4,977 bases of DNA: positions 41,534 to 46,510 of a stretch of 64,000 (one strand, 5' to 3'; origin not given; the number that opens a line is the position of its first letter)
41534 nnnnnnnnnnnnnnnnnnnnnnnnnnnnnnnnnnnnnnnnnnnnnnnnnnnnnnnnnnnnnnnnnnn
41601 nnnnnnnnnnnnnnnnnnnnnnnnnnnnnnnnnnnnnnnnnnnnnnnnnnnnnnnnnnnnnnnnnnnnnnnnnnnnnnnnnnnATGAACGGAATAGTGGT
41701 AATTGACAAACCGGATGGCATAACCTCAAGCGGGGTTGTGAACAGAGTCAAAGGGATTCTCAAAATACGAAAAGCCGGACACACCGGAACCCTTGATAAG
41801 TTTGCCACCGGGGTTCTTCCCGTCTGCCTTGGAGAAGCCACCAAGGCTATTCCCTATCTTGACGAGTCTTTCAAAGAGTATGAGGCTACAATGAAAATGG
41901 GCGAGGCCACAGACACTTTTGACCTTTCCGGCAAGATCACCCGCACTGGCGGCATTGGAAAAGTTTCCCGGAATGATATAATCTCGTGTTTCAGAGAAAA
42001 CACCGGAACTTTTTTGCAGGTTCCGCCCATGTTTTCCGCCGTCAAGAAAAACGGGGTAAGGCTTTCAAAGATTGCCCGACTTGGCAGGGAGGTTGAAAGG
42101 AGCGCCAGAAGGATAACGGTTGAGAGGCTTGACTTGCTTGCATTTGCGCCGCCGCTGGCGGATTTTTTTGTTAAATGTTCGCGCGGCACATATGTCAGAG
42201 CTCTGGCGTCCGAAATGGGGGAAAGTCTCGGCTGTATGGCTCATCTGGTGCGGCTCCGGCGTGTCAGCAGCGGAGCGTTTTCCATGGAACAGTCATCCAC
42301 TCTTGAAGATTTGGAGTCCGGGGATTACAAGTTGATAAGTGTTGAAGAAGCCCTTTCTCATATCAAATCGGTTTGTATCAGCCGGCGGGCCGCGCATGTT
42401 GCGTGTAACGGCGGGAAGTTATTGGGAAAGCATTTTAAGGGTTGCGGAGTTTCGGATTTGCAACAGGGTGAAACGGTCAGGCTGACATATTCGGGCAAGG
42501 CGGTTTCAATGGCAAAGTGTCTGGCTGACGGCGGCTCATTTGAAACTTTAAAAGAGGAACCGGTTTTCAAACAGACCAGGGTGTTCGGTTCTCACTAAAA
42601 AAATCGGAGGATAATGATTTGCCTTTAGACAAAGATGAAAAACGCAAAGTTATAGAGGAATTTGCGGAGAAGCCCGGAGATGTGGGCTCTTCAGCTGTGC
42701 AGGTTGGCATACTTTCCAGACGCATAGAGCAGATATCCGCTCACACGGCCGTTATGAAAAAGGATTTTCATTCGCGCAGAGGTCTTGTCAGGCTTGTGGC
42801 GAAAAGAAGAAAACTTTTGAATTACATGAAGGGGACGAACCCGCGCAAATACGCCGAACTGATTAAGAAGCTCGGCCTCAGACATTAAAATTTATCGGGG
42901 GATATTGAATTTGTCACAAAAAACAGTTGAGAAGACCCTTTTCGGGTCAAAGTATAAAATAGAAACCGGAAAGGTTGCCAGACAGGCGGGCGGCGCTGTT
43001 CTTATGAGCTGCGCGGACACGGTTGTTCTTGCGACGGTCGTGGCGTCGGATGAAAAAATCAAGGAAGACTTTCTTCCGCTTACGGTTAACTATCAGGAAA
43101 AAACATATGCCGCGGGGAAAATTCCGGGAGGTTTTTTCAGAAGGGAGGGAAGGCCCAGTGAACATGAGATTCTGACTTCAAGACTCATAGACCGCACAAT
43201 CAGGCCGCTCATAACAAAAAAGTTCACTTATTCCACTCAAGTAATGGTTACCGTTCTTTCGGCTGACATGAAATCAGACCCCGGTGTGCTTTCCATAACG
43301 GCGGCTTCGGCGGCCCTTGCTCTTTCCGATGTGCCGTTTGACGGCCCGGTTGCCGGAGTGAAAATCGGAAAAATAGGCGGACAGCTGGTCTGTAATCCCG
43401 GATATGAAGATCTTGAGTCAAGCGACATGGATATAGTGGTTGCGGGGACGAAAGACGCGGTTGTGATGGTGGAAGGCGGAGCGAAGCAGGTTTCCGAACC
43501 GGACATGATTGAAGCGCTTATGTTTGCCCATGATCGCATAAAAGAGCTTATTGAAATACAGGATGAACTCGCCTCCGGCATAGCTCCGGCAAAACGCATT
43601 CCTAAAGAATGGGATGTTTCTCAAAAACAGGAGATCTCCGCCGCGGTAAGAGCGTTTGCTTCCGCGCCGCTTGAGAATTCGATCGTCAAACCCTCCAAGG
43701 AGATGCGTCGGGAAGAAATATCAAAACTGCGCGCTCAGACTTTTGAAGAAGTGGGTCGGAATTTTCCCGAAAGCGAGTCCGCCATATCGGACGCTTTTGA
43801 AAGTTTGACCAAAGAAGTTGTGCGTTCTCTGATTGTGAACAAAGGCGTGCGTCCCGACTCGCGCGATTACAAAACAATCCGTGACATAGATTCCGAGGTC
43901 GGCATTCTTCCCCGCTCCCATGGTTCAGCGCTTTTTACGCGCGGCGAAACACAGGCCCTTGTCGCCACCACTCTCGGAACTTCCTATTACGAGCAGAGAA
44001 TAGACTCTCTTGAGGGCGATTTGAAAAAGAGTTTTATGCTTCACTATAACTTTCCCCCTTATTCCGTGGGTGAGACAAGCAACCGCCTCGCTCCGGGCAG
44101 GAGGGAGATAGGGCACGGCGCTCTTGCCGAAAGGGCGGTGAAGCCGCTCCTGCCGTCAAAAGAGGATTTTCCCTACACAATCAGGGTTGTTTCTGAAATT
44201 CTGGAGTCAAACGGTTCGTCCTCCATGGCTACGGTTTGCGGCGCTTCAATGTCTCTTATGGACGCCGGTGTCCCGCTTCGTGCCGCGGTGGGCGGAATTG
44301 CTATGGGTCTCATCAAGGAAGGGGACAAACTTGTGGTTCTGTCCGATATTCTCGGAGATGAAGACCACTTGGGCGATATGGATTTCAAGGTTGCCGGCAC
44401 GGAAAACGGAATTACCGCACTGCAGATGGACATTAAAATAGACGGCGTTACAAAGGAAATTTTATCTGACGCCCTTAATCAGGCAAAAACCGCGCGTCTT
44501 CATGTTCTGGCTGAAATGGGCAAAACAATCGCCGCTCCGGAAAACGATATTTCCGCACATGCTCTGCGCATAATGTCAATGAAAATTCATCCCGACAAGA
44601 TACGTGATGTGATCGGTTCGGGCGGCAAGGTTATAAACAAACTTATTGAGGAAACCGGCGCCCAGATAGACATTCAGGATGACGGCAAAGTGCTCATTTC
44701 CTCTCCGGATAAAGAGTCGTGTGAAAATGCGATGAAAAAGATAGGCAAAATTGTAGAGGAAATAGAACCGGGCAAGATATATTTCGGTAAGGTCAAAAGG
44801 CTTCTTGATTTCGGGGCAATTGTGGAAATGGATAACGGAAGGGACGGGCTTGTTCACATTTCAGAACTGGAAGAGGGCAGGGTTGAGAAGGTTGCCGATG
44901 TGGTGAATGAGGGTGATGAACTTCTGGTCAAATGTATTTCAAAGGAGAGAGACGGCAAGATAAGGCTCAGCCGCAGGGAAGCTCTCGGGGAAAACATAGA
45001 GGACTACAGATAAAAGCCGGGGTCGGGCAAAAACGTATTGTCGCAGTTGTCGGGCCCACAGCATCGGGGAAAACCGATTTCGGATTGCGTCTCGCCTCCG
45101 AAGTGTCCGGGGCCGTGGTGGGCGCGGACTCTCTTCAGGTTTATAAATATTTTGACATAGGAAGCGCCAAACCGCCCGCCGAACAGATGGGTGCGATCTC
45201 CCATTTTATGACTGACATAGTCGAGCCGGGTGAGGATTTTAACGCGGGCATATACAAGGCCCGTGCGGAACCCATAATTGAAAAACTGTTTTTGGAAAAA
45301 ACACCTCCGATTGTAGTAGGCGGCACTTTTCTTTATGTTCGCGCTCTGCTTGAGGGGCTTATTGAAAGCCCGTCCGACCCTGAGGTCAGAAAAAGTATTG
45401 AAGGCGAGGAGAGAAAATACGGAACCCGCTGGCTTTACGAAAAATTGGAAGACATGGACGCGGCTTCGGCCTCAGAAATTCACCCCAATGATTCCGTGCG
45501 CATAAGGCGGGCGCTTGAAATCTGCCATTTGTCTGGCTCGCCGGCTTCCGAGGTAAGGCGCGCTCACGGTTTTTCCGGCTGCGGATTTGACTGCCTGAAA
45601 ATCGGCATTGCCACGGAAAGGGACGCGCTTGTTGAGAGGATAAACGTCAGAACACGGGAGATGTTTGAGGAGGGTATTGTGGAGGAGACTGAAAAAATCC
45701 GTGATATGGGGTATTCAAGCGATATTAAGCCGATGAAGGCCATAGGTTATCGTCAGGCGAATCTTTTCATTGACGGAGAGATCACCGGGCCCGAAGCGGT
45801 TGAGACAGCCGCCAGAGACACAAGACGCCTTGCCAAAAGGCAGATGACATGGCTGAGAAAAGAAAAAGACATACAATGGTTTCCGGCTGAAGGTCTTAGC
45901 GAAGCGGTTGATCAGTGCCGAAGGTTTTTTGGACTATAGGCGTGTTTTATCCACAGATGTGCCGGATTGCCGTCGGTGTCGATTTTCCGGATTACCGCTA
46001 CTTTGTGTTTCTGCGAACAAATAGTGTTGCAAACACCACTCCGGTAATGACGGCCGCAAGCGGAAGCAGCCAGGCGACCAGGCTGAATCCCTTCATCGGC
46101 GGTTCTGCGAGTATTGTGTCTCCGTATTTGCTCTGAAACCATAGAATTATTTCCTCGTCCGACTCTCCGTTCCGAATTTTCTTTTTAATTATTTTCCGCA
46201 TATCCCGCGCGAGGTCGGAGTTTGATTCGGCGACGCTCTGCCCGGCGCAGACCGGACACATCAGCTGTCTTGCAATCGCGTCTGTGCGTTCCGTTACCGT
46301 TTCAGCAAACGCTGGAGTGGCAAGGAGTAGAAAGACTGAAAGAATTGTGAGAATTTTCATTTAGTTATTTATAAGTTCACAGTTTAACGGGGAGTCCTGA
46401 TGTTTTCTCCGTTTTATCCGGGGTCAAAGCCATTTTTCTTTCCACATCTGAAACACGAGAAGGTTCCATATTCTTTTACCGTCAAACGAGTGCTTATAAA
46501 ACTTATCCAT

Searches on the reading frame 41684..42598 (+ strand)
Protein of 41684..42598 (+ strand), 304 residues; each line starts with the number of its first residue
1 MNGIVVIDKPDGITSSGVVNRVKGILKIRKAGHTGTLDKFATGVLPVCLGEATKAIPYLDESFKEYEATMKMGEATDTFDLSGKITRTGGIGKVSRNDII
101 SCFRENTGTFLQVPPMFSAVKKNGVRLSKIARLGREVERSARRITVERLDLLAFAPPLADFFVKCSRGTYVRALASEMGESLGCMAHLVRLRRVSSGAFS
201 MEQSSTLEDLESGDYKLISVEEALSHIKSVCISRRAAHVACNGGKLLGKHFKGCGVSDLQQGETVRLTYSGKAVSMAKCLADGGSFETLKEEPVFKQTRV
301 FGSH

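Call 78: search_protein_families(library=pfam, proteins=[window:41684-42598:+], max_evalue=1e-8)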
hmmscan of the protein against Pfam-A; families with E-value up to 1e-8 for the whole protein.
window:41684-42598:+ (304 aa): 2 families
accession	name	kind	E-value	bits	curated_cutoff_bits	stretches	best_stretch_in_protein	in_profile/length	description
PF01509.24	TruB_N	-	1.2e-50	172.2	27.3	1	23-171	1-149/149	TruB family pseudouridylate synthase (N terminal domain)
PF16198.10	TruB_C_2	-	2.1e-10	41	29.3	1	172-212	1-41/66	tRNA pseudouridylate synthase B C-terminal domain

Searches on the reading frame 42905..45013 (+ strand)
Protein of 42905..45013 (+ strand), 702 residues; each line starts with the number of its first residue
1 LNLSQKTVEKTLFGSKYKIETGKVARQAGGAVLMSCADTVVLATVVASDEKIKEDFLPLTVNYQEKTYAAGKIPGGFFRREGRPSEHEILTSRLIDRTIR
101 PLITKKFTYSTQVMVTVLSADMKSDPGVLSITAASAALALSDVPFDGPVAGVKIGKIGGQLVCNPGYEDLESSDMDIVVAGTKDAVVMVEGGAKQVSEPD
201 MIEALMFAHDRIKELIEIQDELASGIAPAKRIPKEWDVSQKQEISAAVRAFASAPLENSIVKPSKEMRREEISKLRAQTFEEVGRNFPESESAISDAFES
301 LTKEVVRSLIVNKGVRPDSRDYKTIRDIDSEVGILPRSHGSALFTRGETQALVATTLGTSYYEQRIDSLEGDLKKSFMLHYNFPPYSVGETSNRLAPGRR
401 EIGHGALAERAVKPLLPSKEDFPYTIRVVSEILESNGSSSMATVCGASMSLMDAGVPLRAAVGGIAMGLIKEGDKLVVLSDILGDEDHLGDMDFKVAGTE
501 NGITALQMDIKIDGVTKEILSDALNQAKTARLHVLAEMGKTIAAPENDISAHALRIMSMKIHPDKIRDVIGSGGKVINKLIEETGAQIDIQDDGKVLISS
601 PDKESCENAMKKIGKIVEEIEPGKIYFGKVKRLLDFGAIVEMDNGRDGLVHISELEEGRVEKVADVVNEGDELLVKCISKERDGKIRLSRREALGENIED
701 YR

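Call 78: search_protein_families(library=pfam, proteins=[window:42905-45013:+], max_evalue=1e-8)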
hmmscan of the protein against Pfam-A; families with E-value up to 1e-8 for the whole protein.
window:42905-45013:+ (702 aa): 5 families
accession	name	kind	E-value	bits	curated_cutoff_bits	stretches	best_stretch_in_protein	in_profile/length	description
PF01138.27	RNase_PH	-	9.6e-60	201.1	25.5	2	17-144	5-130/130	3' exoribonuclease family, domain 1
PF03725.20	RNase_PH_C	-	1.3e-25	89.5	20.8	1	147-210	1-66/67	3' exoribonuclease family, domain 2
PF00575.29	S1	-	5.3e-14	52.8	22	1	620-691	2-74/74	S1 RNA binding domain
PF00013.35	KH_1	-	1.2e-11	44.6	21.5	1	557-613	2-64/66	KH domain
PF03726.19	PNPase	-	1.7e-10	41.7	24.6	1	243-321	1-81/81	Polyribonucleotide nucleotidyltransferase, RNA binding domain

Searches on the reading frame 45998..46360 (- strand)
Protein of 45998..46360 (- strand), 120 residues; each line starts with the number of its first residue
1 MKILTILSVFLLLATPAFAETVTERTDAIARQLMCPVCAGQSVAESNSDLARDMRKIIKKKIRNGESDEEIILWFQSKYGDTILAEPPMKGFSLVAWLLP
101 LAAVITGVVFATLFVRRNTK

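Call 78: search_protein_families(library=pfam, proteins=[window:45998-46360:-], max_evalue=1e-8)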
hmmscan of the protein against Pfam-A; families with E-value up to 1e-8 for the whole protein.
window:45998-46360:- (120 aa): 1 family
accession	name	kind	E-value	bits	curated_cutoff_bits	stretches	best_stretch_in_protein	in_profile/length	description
PF03918.19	CcmH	-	8.9e-32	109.8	25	1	21-119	24-122/143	Cytochrome C biogenesis protein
